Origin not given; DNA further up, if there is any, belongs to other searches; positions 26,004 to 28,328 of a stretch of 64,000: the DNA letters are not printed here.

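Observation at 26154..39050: ~13-kb envelope glycosylation/methylation island splitting the conserved fab gene cluster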

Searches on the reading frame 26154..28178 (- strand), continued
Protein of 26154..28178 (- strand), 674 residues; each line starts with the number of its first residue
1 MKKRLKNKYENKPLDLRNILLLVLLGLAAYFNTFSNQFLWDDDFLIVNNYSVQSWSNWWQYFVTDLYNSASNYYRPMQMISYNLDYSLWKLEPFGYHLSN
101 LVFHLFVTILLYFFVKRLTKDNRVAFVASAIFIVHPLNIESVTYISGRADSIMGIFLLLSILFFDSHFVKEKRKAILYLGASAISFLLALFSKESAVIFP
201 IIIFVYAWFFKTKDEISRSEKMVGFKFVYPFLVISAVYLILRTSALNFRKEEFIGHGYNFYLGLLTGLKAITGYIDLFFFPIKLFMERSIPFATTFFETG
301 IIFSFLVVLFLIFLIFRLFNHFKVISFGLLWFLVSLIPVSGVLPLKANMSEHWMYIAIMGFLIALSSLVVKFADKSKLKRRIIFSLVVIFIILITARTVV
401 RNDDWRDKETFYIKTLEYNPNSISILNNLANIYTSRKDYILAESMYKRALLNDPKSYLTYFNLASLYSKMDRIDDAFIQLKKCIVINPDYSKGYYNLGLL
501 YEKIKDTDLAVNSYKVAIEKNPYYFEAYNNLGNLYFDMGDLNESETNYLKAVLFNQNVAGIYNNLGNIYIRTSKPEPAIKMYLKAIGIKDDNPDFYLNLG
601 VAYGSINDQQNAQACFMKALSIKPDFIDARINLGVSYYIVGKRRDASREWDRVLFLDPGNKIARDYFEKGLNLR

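Call 61: find_encoding_contigs(protein=P0011, flank=10000, max_places=1)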
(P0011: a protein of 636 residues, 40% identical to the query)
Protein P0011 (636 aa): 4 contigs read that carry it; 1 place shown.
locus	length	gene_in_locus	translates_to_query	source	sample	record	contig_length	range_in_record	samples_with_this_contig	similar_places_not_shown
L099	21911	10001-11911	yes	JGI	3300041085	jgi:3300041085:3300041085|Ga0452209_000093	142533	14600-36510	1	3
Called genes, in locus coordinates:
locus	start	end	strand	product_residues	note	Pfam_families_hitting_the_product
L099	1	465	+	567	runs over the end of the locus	PF01368:DHH, PF02272:DHHA1, PF17768:RecJ_OB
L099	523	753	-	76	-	PF00830:Ribosomal_L28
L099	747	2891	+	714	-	PF17191:RecG_wedge, PF01336:tRNA_anti-codon (weak), PF00270:DEAD, PF04851:ResIII, PF00271:Helicase_C, PF22590:Cas3-like_C_2 (weak), PF19833:RecG_dom3_C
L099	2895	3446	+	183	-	PF03602:Cons_hypoth95, PF05175:MTS (weak), PF13847:Methyltransf_31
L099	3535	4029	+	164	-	PF01467:CTP_transf_like, PF08218:Citrate_ly_lig (weak)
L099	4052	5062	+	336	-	PF01515:PTA_PTB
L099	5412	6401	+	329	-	PF02504:FA_synthesis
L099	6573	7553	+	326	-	PF00108:Thiolase_N, PF08545:ACP_syn_III, PF08541:ACP_syn_III_C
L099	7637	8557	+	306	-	PF00698:Acyl_transf_1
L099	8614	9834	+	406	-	PF02366:PMT (weak), PF13231:PMT_2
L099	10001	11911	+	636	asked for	PF00515:TPR_1 (weak), PF13432:TPR_16, PF13414:TPR_11, PF13424:TPR_12, PF00515:TPR_1, PF13424:TPR_12, PF23914:TPR_CcmH_CycH, PF13414:TPR_11, +15 more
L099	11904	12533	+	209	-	PF01209:Ubie_methyltran (faint), PF13489:Methyltransf_23, PF07021:MetW, PF13847:Methyltransf_31, PF08241:Methyltransf_11, PF08242:Methyltransf_12, PF13649:Methyltransf_25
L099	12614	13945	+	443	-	PF02310:B12-binding, PF04055:Radical_SAM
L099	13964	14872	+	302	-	PF13489:Methyltransf_23, PF07021:MetW, PF08241:Methyltransf_11, PF08242:Methyltransf_12, PF13649:Methyltransf_25, PF13847:Methyltransf_31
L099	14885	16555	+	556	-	-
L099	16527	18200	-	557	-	PF02366:PMT, PF13231:PMT_2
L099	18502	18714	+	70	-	-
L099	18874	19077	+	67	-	PF12728:HTH_17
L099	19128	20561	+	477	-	PF13487:HD_5, PF01966:HD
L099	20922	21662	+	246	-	PF00106:adh_short, PF08659:KR, PF13561:adh_short_C2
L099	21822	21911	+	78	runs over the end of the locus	PF00550:PP-binding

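Call 62: find_encoding_contigs(protein=P0012, flank=10000, max_places=1)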
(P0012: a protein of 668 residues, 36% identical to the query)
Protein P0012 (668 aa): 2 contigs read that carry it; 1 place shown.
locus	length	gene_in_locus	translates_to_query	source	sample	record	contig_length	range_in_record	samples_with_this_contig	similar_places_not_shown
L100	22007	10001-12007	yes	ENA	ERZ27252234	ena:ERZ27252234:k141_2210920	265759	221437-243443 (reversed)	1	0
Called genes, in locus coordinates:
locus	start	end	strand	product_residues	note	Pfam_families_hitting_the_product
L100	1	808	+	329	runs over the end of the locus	PF00108:Thiolase_N (weak), PF08545:ACP_syn_III, PF08541:ACP_syn_III_C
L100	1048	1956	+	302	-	PF00698:Acyl_transf_1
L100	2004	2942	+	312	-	PF00535:Glycos_transf_2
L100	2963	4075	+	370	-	PF08323:Glyco_transf_5 (faint), PF13439:Glyco_transf_4, PF13477:Glyco_trans_4_2, PF13579:Glyco_trans_4_4, PF20706:GT4-conflict (weak), PF00534:Glycos_transf_1, PF13692:Glyco_trans_1_4, PF13524:Glyco_trans_1_2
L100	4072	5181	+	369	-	PF13439:Glyco_transf_4, PF00534:Glycos_transf_1, PF13692:Glyco_trans_1_4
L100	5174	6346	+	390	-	PF04055:Radical_SAM, PF13186:SPASM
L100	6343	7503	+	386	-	PF04230:PS_pyruv_trans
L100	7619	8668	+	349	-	PF03706:LPG_synthase_TM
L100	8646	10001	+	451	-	PF02366:PMT, PF13231:PMT_2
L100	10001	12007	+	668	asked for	PF12895:ANAPC3 (faint), PF13174:TPR_6 (faint), PF00515:TPR_1, PF13424:TPR_12, PF13432:TPR_16, PF07719:TPR_2 (weak), PF13424:TPR_12, PF13414:TPR_11 (weak), +11 more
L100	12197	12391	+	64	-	PF12728:HTH_17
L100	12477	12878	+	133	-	PF00072:Response_reg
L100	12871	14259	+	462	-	PF01590:GAF (faint), PF13185:GAF_2 (faint), PF13487:HD_5, PF01966:HD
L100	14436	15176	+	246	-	PF00106:adh_short, PF08659:KR, PF13561:adh_short_C2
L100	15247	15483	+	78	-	PF00550:PP-binding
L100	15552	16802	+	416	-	PF00109:ketoacyl-synt, PF02801:Ketoacyl-synt_C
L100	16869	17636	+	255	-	PF01061:ABC2_membrane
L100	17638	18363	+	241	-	PF00005:ABC_tran, PF13304:AAA_21 (faint)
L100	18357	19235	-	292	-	PF00535:Glycos_transf_2, PF10111:Glyco_tranf_2_2, PF13506:Glyco_transf_21 (weak), PF13641:Glyco_tranf_2_3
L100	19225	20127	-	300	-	PF00535:Glycos_transf_2, PF10111:Glyco_tranf_2_2, PF13641:Glyco_tranf_2_3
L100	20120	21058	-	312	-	PF00535:Glycos_transf_2, PF13641:Glyco_tranf_2_3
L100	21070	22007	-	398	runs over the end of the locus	PF13439:Glyco_transf_4, PF00534:Glycos_transf_1, PF13692:Glyco_trans_1_4, PF13524:Glyco_trans_1_2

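Call 63: find_encoding_contigs(protein=P0013, flank=10000, max_places=1)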
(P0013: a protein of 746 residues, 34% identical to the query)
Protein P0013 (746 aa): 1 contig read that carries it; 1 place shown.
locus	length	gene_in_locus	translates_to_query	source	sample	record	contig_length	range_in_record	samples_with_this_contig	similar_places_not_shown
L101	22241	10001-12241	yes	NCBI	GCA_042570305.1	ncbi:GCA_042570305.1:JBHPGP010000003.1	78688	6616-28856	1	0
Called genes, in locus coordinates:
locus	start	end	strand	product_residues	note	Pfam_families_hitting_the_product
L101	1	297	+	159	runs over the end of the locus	PF22811:Zn_ribbon_NrdR, PF03477:ATP-cone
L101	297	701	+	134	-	PF02577:BFN_dom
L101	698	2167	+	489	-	PF01743:PolyA_pol (weak), PF12627:PolyA_pol_RNAbd, PF01966:HD, PF13735:tRNA_NucTran2_2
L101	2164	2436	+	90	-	PF06249:EutQ (weak), PF05899:Cupin_3, PF07883:Cupin_2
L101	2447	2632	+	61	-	-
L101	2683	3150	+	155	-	PF13181:TPR_8 (faint), PF00515:TPR_1 (faint), PF07719:TPR_2 (faint), PF13424:TPR_12 (weak)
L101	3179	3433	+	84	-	-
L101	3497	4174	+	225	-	PF12705:PDDEXK_1 (weak)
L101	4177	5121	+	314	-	PF01661:Macro, PF00293:NUDIX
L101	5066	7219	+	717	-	PF00515:TPR_1, PF13414:TPR_11, PF00515:TPR_1, PF13424:TPR_12, PF25063:ARM_TT21_C, PF13414:TPR_11, PF00515:TPR_1, PF13414:TPR_11, +49 more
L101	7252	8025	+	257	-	PF00072:Response_reg, PF06490:FleQ (faint), PF00072:Response_reg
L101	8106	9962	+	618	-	PF00515:TPR_1, PF07719:TPR_2, PF13424:TPR_12, PF13414:TPR_11, PF13432:TPR_16, PF00515:TPR_1, PF07719:TPR_2, PF13181:TPR_8, +30 more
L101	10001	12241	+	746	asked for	PF00515:TPR_1, PF07719:TPR_2, PF13414:TPR_11, PF13424:TPR_12, PF00515:TPR_1, PF14559:TPR_19, PF00515:TPR_1, PF07719:TPR_2, +55 more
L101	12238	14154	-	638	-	PF00270:DEAD, PF04851:ResIII, PF22527:DEXQc_Suv3 (weak), PF00271:Helicase_C (weak), PF08148:DSHCT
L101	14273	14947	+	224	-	PF09335:VTT_dom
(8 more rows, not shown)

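Call 71: search_protein_families(library=pfam, proteins=[L099:14885-16555:+, L099:8614-9834:+, L100:8646-10001:+, L084:2655-4442:+, L085:12376-13656:-], max_evalue=1)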
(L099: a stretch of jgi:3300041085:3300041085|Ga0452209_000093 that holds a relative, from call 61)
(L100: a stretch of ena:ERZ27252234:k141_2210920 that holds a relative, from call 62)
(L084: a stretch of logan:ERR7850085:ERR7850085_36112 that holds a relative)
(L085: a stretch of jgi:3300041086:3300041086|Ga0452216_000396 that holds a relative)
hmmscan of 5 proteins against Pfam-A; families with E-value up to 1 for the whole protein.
L099:14885-16555:+ (556 aa): 0 families

L099:8614-9834:+ (406 aa): 3 families
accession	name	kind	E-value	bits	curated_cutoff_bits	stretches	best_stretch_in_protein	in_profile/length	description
PF13231.12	PMT_2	-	1.6e-15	58.1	26.1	1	86-219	9-145/160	Dolichyl-phosphate-mannose-protein mannosyltransferase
PF02366.24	PMT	-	6.4e-06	26.3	22.7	1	73-209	58-199/245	Dolichyl-phosphate-mannose-protein mannosyltransferase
PF25258.1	DUF7859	-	0.89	10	27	0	195-211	20-36/49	Family of unknown function (DUF7859)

L100:8646-10001:+ (451 aa): 3 families
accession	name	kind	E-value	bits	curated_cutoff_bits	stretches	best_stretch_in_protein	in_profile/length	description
PF02366.24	PMT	-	5.7e-12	46.2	22.7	1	146-297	83-238/245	Dolichyl-phosphate-mannose-protein mannosyltransferase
PF13231.12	PMT_2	-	1e-11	45.7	26.1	1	148-269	23-144/160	Dolichyl-phosphate-mannose-protein mannosyltransferase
PF03901.23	Glyco_transf_22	-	0.00034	20.4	23.8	1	154-446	88-373/414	Alg9-like mannosyltransferase family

L084:2655-4442:+ (595 aa): 1 family
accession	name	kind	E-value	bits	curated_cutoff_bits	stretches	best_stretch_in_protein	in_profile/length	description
PF13231.12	PMT_2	-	1.1e-07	32.6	26.1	1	85-233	7-154/160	Dolichyl-phosphate-mannose-protein mannosyltransferase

L085:12376-13656:- (426 aa): 1 family
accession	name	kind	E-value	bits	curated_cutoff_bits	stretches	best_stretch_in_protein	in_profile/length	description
PF13231.12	PMT_2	-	0.00064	20.4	26.1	1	4-89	69-160/160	Dolichyl-phosphate-mannose-protein mannosyltransferase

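Call 77: predict_structure(alignment_id=A5)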
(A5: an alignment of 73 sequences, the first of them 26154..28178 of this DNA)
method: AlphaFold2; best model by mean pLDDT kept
length: 674 residues; sequences in the alignment: 73
mean_pLDDT: 94.0   pTM: 0.91
mean pLDDT of the five models: 94.0, 93.5, 93.3, 92.8, 92.8
residues with pLDDT >= 90: 595; 70-90: 50; 50-70: 21; < 50: 8
segments of 3 or more residues with pLDDT < 50: 1-7
pLDDT, mean of each block of 10 residues (from residue 1): 44 84 98 96 93 91 83 92 97 98 99 97 98 97 96 98 97 96 98 97 97 96 95 96 78 66 93 93 89 94 97 97 97 95 77 94 98 97 97 97 96 95 96 98 98 97 98 98 97 98 98 97 94 98 98 93 98 98 97 98 98 98 98 97 96 98 92 63
secondary structure, 60 per line:
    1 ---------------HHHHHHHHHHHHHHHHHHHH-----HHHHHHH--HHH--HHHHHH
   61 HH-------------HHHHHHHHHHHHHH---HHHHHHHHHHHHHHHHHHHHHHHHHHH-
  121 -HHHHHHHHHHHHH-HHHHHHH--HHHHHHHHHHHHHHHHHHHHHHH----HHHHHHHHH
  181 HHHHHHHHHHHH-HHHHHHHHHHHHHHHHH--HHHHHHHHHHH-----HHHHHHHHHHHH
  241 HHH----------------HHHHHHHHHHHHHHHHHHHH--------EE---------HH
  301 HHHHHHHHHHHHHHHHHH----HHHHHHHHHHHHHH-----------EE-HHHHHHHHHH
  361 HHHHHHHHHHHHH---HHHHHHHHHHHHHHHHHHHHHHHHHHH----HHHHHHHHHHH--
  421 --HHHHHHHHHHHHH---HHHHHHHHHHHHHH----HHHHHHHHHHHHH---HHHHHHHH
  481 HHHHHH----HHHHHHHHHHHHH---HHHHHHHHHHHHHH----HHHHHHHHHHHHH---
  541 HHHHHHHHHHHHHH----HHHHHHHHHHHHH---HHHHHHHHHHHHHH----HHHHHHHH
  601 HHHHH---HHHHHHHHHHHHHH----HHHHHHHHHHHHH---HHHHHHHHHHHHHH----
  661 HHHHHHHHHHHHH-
elements in order: H16-35 H41-47 H55-62 H76-89 H93-119 H122-134 H136-142 H145-167 H172-192 H194-210 H213-223 H229-243 H260-279 H299-318 H323-336 H351-373 H377-403 H408-418 H423-435 H439-452 H457-469 H473-486 H491-503 H507-520 H525-537 H541-554 H559-571 H575-588 H593-605 H609-622 H627-639 H643-656 H661-673

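Call 79: fold_search(model_id=the predicted structure, library=pdb)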
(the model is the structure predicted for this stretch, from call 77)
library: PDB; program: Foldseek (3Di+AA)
matches with E <= 10: 1605; with E <= 0.001: 490
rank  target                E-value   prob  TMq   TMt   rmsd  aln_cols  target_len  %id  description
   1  8chy                  4.5e-13  1.00  0.32  0.70   4.5       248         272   35  Crystal structure of an 8-repeat consensus TPR superhelix with Zinc. (released 2024-02-21)
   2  9qhb                  4.8e-13  1.00  0.33  0.77   3.5       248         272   34  Crystal structure of 16-repeat CTPR protein with eliminated coordination sites (released 2025-10-22)
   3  1w3b_B                1.3e-12  1.00  0.36  0.63   3.7       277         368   24  The superhelical TPR domain of O-linked GlcNAc transferase reveals structural similarities to importin alpha. (released 2004-09-09)
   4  6eou                  3.9e-12  1.00  0.36  0.68   3.9       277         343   25  O-GlcNAc transferase TPR domain with the intellectual disability associated mutation L254F (released 2018-05-09)
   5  8dth_B                6.1e-12  1.00  0.32  0.31   9.2       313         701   24  Cryo-EM structure of Arabidopsis SPY alternative conformation 2 (released 2023-03-08)
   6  8dtg_B                7.1e-12  1.00  0.32  0.29  10.8       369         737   21  Cryo-EM structure of Arabidopsis SPY alternative conformation 1 (released 2023-03-08)
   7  9qhc_B                7.3e-12  1.00  0.35  0.83   2.6       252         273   32  Crystal structure of 8-repeat CTPR protein with eliminated coordination sites (released 2025-10-22)
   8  1w3b_A                8.5e-12  1.00  0.37  0.60   9.9       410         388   17  The superhelical TPR domain of O-linked GlcNAc transferase reveals structural similarities to importin alpha. (released 2004-09-09)
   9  9qhc_A                1.3e-11  1.00  0.35  0.81   2.6       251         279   32  Crystal structure of 8-repeat CTPR protein with eliminated coordination sites (released 2025-10-22)
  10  7yea_A                2.0e-11  1.00  0.38  0.26  15.7       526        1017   18  Human O-GlcNAc transferase Dimer (released 2023-07-12)
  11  8dtg_A                3.5e-11  1.00  0.32  0.27  11.8       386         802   22  Cryo-EM structure of Arabidopsis SPY alternative conformation 1 (released 2023-03-08)
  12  7ntf_B                3.8e-11  1.00  0.37  0.30   5.6       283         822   25  Cryo-EM structure of unliganded O-GlcNAc transferase (released 2021-11-17)
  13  8dth_A                5.1e-11  1.00  0.32  0.29  10.5       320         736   25  Cryo-EM structure of Arabidopsis SPY alternative conformation 2 (released 2023-03-08)
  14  8dtf_A                6.9e-11  1.00  0.32  0.27  12.1       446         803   20  Cryo-EM structure of the full length Arabidopsis SPY with complete TPRs (released 2023-03-08)
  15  7yeh_A                9.2e-11  1.00  0.36  0.25  16.4       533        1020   18  Cryo-EM structure of human OGT-OGA complex (released 2023-07-12)
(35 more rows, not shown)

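Call 92: search_protein_families(library=padloc, proteins=[window:26154-28178:-], max_evalue=0.00001)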
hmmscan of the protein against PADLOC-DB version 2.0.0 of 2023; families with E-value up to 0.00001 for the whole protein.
window:26154-28178:- (674 aa): 0 families
